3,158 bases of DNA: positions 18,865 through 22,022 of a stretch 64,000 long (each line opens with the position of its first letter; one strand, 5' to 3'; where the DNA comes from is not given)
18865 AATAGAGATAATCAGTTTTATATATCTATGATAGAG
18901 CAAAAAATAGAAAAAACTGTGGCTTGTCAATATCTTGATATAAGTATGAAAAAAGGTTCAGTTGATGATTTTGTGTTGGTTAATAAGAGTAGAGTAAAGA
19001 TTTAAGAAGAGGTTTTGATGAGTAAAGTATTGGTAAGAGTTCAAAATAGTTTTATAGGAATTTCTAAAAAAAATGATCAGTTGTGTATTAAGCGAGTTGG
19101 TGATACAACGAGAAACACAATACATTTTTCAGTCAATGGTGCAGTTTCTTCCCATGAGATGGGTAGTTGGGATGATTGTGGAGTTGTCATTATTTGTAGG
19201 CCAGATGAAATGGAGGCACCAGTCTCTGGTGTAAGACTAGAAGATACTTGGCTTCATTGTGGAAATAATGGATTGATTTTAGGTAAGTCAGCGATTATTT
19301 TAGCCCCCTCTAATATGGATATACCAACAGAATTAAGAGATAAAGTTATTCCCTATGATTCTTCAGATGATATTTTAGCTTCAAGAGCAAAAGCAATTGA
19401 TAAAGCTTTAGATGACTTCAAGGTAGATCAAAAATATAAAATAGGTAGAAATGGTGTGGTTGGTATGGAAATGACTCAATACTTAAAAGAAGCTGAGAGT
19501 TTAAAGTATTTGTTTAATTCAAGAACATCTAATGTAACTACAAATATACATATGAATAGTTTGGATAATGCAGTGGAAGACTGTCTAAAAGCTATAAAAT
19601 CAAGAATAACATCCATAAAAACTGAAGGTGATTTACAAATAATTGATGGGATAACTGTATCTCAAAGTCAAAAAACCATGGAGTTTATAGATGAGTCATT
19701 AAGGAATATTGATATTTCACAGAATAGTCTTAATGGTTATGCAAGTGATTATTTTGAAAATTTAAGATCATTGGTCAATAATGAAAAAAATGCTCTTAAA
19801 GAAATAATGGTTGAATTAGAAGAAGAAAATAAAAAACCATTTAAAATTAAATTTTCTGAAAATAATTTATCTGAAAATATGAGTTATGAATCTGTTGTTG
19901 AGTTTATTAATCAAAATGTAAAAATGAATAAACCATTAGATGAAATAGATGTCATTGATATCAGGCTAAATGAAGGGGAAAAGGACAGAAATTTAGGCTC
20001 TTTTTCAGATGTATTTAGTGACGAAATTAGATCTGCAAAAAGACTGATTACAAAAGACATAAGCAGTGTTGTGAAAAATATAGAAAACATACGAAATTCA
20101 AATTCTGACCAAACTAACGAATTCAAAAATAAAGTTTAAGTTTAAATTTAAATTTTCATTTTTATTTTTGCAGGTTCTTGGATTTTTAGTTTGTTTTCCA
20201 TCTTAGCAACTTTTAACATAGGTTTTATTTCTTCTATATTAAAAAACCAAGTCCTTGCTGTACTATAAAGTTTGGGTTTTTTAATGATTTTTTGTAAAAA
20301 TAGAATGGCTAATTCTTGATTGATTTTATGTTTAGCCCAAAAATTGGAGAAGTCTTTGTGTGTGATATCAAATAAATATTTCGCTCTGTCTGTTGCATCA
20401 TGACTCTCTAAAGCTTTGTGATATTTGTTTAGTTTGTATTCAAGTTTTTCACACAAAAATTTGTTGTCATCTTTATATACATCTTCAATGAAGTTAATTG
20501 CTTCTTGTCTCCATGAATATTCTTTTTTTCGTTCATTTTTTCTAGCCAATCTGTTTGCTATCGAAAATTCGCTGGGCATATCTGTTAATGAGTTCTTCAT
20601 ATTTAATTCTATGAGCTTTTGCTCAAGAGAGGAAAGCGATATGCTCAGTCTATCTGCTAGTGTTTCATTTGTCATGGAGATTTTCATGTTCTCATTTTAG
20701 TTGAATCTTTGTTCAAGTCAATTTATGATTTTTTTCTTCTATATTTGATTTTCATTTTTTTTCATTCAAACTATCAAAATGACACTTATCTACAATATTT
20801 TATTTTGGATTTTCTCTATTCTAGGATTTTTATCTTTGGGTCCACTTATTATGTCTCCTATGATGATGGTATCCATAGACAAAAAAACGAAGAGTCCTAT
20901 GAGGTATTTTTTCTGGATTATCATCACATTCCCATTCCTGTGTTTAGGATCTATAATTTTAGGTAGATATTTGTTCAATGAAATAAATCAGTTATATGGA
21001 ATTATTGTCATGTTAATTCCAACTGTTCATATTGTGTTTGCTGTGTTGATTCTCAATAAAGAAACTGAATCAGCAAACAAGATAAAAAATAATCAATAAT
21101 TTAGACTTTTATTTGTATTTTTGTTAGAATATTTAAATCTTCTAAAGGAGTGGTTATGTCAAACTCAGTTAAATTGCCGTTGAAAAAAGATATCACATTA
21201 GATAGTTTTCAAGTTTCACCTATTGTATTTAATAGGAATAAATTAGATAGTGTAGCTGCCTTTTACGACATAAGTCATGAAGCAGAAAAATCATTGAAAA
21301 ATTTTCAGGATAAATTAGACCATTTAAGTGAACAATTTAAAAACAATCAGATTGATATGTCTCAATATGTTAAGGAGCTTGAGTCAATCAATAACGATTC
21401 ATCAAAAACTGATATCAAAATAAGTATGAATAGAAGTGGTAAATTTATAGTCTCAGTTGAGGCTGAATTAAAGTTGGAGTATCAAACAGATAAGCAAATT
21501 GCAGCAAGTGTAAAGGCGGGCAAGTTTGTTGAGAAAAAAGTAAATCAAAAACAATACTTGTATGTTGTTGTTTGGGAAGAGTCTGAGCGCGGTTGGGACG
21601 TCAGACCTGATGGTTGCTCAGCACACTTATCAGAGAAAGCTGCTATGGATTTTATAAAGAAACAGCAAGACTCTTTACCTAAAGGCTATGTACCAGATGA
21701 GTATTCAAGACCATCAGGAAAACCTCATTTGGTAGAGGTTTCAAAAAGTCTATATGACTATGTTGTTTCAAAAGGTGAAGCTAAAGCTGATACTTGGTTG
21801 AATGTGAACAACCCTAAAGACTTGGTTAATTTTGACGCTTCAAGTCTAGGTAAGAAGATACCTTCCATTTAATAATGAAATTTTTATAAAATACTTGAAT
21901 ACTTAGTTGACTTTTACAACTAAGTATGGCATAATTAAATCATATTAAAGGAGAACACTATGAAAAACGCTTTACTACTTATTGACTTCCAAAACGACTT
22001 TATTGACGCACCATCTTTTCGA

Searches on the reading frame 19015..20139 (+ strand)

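Call 3: search_protein_families(library=pfam, proteins=[window:19015-20139:+], max_evalue=0.1)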
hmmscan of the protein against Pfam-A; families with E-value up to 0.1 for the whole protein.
window:19015-20139:+ (374 aa): 1 family
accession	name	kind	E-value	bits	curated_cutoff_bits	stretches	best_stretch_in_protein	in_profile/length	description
PF01979.26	Amidohydro_1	-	0.047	13.4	25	0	170-257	145-242/345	Amidohydrolase family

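Call 24: search_protein_families(library=phrogs, proteins=[window:19015-20139:+], max_evalue=0.001)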
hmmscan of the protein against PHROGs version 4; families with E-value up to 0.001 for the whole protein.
window:19015-20139:+ (374 aa): 0 families

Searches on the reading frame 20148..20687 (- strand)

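Call 3: search_protein_families(library=pfam, proteins=[window:20148-20687:-], max_evalue=0.1)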
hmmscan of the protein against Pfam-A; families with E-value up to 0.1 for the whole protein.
window:20148-20687:- (179 aa): 1 family
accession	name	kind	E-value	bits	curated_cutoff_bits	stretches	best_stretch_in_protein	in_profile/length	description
PF05746.21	DALR_1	-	0.044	14.3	22.3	1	49-125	13-83/117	DALR anticodon binding domain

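Call 24: search_protein_families(library=phrogs, proteins=[window:20148-20687:-], max_evalue=0.001)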
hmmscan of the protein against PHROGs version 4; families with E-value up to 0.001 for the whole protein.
window:20148-20687:- (179 aa): 0 families

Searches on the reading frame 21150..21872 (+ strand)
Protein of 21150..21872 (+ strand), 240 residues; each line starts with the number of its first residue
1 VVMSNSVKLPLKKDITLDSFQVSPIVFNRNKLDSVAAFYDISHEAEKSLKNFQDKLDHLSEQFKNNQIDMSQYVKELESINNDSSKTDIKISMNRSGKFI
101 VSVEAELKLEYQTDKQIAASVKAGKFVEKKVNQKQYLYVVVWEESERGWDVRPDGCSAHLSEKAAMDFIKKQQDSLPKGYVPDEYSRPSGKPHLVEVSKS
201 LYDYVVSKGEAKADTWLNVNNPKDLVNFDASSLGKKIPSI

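Call 3: search_protein_families(library=pfam, proteins=[window:21150-21872:+], max_evalue=0.1)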
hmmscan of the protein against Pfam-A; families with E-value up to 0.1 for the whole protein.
window:21150-21872:+ (240 aa): 3 families
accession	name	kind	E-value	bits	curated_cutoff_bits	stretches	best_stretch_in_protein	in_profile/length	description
PF12128.14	DUF3584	-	0.0013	16.8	31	1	45-175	630-758/1191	Protein of unknown function (DUF3584)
PF03630.20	Fumble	-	0.058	13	28.5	1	51-139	43-131/334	Fumble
PF09454.15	Vps23_core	-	0.065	13.7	26.8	0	53-76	24-47/64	Vps23 core domain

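Call 24: search_protein_families(library=phrogs, proteins=[window:21150-21872:+], max_evalue=0.001)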
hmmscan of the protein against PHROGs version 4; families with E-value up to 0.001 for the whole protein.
window:21150-21872:+ (240 aa): 0 families

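Call 72: search_protein_families(library=padloc, proteins=[window:21150-21872:+], max_evalue=0.01)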
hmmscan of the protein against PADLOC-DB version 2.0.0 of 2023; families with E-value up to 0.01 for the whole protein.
window:21150-21872:+ (240 aa): 0 families
